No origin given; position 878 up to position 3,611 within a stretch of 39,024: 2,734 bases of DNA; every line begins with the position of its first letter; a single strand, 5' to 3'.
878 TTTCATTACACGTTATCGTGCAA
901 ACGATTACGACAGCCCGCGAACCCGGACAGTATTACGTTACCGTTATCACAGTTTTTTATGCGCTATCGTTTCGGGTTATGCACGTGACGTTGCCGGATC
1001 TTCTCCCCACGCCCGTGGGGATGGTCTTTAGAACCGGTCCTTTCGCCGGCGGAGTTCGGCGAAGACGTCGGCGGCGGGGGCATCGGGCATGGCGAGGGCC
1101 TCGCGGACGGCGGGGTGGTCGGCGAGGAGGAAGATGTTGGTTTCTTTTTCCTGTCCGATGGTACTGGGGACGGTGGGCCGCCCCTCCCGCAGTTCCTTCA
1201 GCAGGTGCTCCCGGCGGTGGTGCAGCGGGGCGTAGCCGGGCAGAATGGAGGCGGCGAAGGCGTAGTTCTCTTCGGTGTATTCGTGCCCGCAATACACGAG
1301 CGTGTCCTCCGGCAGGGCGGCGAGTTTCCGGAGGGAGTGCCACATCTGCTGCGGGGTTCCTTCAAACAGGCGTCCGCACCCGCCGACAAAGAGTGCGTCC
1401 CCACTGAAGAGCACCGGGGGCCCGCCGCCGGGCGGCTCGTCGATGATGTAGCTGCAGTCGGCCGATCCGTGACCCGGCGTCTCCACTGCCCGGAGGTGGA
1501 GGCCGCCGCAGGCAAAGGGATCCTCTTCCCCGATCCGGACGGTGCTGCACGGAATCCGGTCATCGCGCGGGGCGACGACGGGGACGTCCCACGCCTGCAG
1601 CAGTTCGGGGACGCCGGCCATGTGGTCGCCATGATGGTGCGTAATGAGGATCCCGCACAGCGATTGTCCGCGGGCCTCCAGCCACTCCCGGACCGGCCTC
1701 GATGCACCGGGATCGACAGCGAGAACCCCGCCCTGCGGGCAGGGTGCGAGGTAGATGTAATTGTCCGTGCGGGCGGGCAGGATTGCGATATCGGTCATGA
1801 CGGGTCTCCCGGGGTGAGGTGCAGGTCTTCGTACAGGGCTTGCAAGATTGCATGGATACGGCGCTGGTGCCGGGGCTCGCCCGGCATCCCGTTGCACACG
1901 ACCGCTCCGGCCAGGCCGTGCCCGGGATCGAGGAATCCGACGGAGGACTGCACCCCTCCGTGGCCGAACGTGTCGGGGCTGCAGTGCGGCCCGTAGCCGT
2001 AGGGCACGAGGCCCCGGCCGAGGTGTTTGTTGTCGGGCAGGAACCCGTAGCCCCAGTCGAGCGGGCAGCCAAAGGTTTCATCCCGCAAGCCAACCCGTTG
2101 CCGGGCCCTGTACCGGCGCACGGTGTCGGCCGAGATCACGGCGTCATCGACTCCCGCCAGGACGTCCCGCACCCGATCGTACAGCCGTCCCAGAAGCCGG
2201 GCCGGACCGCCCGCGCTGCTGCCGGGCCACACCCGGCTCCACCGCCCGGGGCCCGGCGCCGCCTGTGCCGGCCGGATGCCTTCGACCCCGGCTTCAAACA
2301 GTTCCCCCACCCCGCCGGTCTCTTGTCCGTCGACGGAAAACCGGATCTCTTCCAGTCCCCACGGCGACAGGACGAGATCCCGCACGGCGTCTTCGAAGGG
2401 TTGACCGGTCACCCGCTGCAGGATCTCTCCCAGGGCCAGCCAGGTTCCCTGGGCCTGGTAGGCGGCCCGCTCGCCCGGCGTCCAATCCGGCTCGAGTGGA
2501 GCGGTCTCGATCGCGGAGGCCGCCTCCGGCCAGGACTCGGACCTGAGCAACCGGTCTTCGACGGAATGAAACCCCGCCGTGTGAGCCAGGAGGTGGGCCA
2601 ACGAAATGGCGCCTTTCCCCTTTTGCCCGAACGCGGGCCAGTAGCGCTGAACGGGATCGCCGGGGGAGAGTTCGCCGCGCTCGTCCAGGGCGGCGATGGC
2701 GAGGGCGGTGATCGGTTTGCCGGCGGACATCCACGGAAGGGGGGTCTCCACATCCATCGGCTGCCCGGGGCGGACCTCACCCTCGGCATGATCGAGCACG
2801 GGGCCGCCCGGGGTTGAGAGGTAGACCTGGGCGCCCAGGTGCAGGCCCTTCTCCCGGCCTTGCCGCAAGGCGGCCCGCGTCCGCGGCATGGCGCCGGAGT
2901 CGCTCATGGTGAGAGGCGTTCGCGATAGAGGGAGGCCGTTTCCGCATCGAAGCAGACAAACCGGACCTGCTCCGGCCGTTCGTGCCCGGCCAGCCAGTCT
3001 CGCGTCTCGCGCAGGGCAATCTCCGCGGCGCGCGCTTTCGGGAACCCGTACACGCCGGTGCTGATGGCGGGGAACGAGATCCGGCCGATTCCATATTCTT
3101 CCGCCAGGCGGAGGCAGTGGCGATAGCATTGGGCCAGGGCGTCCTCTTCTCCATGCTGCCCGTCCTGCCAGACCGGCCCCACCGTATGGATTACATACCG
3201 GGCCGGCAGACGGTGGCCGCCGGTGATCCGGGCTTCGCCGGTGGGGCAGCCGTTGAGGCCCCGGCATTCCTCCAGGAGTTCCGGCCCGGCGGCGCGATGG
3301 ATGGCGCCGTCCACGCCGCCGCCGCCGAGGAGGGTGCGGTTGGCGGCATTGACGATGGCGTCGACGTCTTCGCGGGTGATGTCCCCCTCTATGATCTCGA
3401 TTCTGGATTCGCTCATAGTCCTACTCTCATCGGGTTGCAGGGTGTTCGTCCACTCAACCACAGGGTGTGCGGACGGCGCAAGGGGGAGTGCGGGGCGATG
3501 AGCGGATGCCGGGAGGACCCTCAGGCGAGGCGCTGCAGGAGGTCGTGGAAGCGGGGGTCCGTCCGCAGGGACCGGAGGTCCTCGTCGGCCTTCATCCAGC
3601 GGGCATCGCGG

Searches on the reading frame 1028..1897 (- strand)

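Call 37: search_protein_families(library=pfam, proteins=[window:1028-1897:-], max_evalue=0.00001)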
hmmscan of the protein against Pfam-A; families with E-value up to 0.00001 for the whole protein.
window:1028-1897:- (289 aa): 2 families
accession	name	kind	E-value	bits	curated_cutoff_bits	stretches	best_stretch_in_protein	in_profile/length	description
PF16123.11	HAGH_C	-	8.1e-21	74.7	25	1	206-289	1-83/83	Hydroxyacylglutathione hydrolase C-terminus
PF00753.33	Lactamase_B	-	2.2e-18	67.4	22.7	1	56-205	15-196/196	Metallo-beta-lactamase superfamily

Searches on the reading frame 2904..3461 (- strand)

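Call 37: search_protein_families(library=pfam, proteins=[window:2904-3461:-], max_evalue=0.00001)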
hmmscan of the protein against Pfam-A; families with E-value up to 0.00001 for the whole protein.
window:2904-3461:- (185 aa): 1 family
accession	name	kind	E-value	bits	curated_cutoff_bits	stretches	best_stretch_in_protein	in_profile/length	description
PF01661.27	Macro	-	3.3e-48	163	22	1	37-149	1-118/118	Macro domain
